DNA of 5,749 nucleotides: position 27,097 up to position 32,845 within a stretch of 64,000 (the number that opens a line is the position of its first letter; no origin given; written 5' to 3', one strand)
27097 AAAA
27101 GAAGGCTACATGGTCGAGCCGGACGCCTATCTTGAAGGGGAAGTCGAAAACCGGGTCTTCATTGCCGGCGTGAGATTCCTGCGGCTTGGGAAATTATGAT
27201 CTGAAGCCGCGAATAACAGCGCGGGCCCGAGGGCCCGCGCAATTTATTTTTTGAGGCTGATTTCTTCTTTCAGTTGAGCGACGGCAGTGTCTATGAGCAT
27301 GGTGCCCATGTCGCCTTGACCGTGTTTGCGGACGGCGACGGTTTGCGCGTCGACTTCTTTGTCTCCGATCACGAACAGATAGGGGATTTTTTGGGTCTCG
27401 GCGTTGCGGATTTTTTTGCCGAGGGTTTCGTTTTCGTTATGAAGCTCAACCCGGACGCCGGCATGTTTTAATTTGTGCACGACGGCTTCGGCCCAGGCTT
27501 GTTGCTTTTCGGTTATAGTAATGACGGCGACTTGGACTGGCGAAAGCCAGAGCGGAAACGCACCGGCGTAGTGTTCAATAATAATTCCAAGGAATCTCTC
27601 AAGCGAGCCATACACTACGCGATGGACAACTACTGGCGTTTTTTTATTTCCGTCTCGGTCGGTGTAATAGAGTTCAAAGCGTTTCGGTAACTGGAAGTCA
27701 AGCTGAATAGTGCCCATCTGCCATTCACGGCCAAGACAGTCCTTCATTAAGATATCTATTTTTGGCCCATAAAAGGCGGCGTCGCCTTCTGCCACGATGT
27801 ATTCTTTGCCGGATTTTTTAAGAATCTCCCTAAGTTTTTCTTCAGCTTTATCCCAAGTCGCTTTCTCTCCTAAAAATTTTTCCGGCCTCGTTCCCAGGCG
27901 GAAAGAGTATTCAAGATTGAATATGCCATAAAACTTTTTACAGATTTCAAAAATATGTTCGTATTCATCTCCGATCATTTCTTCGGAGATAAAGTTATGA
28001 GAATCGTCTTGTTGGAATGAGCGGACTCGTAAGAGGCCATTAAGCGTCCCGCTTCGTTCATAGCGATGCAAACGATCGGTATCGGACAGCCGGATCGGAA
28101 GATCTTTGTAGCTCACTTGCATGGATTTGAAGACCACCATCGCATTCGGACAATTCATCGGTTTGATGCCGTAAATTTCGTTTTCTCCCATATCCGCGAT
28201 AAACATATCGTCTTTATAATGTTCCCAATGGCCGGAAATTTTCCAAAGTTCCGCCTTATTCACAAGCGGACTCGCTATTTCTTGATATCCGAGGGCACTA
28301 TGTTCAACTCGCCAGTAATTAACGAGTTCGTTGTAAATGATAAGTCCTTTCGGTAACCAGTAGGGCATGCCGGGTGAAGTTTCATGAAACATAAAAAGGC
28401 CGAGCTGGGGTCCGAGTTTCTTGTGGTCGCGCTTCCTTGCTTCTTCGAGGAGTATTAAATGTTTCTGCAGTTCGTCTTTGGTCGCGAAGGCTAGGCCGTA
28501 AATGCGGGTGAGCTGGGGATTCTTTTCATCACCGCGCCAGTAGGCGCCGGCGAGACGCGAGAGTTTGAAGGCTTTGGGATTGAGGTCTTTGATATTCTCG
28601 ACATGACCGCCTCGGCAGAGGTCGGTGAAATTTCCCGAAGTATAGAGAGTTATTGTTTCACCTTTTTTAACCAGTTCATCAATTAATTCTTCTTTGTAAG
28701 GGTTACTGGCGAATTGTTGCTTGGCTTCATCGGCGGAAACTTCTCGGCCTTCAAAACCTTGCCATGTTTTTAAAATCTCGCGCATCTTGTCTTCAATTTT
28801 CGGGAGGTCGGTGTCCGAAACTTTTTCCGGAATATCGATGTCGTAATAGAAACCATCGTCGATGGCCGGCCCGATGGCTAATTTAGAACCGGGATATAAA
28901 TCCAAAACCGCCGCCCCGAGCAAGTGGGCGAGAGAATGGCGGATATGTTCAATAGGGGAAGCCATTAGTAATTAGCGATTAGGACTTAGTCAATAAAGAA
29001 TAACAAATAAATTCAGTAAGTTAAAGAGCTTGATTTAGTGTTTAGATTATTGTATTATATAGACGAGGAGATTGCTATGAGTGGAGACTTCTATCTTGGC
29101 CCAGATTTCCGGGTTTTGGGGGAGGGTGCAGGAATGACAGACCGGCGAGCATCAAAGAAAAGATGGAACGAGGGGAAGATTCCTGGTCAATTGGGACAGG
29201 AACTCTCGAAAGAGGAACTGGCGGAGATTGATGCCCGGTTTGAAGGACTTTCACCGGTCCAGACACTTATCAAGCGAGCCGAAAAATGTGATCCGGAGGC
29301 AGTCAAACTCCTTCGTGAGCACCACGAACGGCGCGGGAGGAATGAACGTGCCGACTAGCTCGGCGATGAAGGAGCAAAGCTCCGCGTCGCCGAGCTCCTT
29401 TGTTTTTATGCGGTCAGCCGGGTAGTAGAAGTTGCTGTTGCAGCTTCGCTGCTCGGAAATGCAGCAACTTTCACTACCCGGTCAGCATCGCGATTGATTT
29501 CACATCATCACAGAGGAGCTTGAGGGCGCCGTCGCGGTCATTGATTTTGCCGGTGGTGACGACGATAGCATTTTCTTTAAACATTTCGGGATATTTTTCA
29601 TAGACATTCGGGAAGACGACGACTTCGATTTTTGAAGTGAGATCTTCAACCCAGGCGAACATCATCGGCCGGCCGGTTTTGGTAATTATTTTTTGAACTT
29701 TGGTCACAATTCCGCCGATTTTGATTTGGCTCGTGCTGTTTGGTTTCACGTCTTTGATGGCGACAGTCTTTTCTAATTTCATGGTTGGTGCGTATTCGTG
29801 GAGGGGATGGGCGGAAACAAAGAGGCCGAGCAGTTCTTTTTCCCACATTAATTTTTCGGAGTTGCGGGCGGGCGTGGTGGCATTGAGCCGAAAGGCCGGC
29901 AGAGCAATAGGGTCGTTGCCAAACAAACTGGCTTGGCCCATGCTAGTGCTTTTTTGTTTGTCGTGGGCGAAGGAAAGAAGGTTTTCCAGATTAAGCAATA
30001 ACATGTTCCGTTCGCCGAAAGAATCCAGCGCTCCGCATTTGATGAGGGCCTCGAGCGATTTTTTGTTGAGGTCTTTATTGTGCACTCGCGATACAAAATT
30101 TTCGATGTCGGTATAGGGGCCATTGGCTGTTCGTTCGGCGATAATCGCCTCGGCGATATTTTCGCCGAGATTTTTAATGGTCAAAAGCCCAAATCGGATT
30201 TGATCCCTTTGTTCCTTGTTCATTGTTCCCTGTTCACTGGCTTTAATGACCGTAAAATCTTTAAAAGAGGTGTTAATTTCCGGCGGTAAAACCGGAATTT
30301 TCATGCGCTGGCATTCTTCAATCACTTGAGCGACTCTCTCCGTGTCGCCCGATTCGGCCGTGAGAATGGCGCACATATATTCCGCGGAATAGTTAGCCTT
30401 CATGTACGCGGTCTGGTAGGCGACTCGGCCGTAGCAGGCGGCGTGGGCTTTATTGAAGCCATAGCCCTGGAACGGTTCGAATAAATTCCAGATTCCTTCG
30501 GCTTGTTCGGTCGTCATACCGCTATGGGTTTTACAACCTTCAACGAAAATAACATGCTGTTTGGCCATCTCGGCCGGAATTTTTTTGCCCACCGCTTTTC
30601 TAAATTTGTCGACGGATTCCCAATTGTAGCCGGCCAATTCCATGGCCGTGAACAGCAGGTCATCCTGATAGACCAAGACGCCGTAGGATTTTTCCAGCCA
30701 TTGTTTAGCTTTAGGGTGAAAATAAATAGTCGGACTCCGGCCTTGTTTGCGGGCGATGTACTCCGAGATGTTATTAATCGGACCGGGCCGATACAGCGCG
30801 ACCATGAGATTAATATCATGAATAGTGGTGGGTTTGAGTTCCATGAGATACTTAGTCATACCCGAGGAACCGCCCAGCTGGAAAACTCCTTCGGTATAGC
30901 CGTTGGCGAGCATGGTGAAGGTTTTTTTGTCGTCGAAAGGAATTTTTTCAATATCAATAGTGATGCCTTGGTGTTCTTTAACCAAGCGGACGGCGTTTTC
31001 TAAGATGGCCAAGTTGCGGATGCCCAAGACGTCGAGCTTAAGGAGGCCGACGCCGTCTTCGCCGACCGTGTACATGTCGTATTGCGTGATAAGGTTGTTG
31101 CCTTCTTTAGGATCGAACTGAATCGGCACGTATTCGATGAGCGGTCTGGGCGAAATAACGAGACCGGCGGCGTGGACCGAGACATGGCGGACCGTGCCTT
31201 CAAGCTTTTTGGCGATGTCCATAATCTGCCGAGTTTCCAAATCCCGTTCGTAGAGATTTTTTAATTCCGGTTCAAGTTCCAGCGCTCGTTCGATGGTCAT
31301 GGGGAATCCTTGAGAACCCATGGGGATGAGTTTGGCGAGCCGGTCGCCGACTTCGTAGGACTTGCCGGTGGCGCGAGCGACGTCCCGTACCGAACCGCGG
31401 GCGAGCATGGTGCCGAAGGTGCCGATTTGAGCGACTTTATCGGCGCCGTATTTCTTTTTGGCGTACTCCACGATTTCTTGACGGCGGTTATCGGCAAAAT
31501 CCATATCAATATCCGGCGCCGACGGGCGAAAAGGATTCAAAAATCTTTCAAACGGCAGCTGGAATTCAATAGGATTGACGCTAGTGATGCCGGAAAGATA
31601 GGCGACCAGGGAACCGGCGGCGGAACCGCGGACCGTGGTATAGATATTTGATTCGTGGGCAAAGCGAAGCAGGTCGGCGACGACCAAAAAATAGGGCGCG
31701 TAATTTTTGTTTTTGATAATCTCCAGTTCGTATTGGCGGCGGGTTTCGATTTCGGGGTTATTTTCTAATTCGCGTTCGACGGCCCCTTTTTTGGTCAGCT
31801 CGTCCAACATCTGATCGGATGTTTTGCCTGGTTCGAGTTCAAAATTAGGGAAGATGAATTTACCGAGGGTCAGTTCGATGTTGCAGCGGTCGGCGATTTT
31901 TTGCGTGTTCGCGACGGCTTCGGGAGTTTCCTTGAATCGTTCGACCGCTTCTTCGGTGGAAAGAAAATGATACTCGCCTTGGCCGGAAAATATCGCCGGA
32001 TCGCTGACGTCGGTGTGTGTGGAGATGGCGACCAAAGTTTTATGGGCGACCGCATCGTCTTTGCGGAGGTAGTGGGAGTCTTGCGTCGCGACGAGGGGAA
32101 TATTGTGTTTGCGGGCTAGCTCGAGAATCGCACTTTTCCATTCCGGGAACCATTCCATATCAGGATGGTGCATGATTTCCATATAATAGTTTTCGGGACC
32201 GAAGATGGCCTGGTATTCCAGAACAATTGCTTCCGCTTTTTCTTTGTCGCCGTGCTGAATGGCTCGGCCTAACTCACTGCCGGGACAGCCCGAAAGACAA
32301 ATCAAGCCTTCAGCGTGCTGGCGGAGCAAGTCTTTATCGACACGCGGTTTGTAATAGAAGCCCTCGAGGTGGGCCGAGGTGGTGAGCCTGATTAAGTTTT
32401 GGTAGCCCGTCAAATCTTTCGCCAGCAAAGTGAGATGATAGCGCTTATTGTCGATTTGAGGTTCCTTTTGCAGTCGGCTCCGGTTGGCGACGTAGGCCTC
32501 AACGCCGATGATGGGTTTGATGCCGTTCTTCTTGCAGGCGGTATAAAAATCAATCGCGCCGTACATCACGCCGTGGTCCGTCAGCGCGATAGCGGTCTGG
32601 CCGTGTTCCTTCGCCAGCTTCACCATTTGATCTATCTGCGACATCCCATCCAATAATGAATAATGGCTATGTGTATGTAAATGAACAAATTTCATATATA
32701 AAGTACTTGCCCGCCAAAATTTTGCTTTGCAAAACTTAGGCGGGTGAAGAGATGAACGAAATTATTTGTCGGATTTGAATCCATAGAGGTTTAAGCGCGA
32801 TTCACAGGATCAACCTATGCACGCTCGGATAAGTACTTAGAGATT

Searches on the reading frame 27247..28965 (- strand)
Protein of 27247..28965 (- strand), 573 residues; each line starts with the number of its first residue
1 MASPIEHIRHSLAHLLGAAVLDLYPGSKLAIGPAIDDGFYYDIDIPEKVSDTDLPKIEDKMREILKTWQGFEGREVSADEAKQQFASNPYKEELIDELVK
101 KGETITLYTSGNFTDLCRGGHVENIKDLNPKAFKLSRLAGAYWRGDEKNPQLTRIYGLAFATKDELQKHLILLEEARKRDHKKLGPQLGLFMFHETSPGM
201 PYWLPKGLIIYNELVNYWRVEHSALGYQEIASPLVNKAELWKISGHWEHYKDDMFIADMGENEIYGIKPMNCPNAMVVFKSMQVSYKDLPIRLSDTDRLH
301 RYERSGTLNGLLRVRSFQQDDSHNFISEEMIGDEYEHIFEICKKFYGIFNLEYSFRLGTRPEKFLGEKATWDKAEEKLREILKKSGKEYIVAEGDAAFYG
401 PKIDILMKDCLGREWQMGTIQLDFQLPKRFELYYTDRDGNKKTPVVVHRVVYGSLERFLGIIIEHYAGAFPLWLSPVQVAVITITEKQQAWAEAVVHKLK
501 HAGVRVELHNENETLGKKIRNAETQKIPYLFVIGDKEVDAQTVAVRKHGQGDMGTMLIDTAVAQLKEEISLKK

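Call 78: search_protein_families(library=pfam, proteins=[window:27247-28965:-], max_evalue=0.00001)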
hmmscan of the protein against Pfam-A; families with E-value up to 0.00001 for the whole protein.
window:27247-28965:- (573 aa): 3 families
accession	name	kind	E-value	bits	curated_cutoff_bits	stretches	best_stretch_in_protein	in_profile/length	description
PF00587.30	tRNA-synt_2b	-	2.8e-38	132.2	29.3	1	262-466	8-179/179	tRNA synthetase class II core domain (G, H, P, S and T)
PF03129.25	HGTP_anticodon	-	2.5e-21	76.1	21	1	478-567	1-93/94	Anticodon binding domain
PF07973.19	tRNA_SAD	-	9e-11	42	24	1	105-156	1-44/44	Threonyl and Alanyl tRNA synthetase second additional domain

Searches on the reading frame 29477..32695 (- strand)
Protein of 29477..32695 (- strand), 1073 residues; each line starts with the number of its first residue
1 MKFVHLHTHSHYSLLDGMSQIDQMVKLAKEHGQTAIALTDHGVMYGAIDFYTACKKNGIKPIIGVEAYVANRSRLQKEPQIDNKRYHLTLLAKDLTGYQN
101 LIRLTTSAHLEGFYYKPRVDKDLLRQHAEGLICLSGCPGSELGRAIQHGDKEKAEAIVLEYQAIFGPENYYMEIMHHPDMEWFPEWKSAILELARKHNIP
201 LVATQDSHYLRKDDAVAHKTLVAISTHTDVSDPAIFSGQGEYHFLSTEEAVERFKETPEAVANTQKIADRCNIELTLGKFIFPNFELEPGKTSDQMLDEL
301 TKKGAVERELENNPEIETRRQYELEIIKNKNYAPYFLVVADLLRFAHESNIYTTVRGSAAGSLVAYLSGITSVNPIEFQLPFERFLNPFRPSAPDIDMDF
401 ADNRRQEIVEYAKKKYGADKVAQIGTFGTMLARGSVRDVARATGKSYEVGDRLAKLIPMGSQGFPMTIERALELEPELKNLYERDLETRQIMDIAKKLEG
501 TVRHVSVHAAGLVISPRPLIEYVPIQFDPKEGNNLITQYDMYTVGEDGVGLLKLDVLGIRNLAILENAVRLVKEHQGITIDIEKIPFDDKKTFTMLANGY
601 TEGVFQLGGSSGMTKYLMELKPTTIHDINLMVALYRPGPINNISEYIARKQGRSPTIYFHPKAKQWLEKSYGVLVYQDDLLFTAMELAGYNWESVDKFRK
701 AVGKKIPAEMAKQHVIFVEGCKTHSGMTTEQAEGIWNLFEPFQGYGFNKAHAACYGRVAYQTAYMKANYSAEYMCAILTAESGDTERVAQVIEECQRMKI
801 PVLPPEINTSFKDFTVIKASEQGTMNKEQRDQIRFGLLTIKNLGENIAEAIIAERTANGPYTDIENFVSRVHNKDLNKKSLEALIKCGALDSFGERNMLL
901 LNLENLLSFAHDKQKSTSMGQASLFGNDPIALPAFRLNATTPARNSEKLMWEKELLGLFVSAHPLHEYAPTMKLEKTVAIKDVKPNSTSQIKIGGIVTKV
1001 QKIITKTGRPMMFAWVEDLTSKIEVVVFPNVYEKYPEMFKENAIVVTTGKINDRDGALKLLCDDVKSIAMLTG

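Call 78: search_protein_families(library=pfam, proteins=[window:29477-32695:-], max_evalue=0.00001)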
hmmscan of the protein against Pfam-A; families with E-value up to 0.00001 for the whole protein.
window:29477-32695:- (1073 aa): 5 families
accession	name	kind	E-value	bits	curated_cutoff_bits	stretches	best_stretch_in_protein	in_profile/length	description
PF07733.18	DNA_pol3_alpha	-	6.3e-86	288.6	23.9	1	296-558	2-260/260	Bacterial DNA polymerase III alpha NTPase domain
PF02811.25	PHP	-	4.7e-59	199.8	26.4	1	5-177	1-164/164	PHP domain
PF17657.6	DNA_pol3_finger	-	1.8e-47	161.2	22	1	561-724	1-165/166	Bacterial DNA polymerase III alpha subunit finger domain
PF14579.12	HHH_6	-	2.2e-28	98.7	25.6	1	799-895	1-85/90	Helix-hairpin-helix motif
PF01336.31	tRNA_anti-codon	-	5e-11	42.8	27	1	992-1066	2-73/75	OB-fold nucleic acid binding domain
